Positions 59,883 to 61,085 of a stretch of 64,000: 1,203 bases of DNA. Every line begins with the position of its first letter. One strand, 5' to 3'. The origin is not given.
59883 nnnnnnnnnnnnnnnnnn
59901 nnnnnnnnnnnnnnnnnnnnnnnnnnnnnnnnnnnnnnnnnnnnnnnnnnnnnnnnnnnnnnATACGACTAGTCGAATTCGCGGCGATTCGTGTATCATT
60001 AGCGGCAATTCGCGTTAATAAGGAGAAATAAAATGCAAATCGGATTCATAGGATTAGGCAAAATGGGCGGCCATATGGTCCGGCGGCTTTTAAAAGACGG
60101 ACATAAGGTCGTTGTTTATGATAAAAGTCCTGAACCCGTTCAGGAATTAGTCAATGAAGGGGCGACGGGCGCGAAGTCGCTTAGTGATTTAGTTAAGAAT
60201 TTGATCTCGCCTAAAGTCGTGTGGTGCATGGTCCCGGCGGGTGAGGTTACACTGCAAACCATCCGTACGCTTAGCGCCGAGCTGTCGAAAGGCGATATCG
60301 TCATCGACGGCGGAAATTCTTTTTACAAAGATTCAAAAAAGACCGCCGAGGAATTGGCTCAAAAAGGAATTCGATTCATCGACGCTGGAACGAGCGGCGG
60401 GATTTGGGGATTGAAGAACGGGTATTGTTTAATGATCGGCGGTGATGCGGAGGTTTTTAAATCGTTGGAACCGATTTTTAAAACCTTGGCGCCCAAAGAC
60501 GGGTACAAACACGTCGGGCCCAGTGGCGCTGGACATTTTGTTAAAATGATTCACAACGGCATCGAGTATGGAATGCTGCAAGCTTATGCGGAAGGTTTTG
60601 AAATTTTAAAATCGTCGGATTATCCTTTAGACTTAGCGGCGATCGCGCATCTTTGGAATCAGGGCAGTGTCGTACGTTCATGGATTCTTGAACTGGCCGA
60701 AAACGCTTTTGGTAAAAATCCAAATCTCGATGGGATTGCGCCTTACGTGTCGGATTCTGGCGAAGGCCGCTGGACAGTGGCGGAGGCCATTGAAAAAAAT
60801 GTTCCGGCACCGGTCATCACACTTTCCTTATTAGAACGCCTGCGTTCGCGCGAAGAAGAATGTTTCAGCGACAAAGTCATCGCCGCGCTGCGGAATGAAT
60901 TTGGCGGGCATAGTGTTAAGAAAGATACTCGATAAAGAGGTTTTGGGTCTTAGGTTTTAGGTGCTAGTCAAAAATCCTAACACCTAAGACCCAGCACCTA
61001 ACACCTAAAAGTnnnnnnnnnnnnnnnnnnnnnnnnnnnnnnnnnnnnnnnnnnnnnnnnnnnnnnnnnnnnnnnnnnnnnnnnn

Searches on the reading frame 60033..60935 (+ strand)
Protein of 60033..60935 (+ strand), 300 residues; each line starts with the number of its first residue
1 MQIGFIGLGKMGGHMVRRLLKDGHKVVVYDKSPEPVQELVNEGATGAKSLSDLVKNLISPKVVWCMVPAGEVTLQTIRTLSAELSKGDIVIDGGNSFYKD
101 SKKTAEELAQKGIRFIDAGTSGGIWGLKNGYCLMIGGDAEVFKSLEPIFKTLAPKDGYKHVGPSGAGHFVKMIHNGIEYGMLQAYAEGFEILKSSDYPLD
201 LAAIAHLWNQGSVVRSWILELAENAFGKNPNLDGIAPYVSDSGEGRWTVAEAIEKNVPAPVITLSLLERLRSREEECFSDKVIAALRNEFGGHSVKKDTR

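Call 10: search_protein_families(library=pfam, proteins=[window:60033-60935:+], max_evalue=0.001)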
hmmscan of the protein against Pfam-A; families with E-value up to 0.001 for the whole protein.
window:60033-60935:+ (300 aa): 7 families
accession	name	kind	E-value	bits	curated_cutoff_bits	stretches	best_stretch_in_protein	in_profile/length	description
PF03446.21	NAD_binding_2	-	1e-45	156.1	21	1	2-154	1-154/161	NAD binding domain of 6-phosphogluconate dehydrogenase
PF00393.24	6PGD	-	2.2e-21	77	27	1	167-275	1-116/290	6-phosphogluconate dehydrogenase, C-terminal domain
PF03807.23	F420_oxidored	-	7.2e-09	36.6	21.6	1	2-93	1-91/94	NADP oxidoreductase coenzyme F420-dependent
PF02826.25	2-Hacid_dh_C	-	4.7e-05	23.3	25.1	1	2-110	38-143/178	D-isomer specific 2-hydroxyacid dehydrogenase, NAD binding domain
PF02254.24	TrkA_N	-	5.5e-05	23.9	23.8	1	6-44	4-42/116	TrkA-N domain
PF01488.26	Shikimate_DH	-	0.0002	21.9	24.3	1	2-70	14-86/138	Shikimate / quinate 5-dehydrogenase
PF03435.24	Sacchrp_dh_NADP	-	0.00062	20.6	25.1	0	3-118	1-98/129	Saccharopine dehydrogenase NADP binding domain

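Call 64: find_encoding_contigs(protein=window:60033-60935:+, flank=500, max_places=3)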
Protein window:60033-60935:+ (300 aa): 1 contig read that carries it; 1 place shown.
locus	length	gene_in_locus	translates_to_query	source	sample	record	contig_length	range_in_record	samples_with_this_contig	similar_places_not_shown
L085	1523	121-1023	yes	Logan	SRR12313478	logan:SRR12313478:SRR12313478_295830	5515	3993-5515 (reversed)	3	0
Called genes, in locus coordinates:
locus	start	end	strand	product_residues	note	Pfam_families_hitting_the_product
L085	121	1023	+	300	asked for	PF03446:NAD_binding_2, PF03807:F420_oxidored, PF00393:6PGD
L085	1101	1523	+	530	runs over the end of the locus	PF00479:G6PD_N, PF02781:G6PD_C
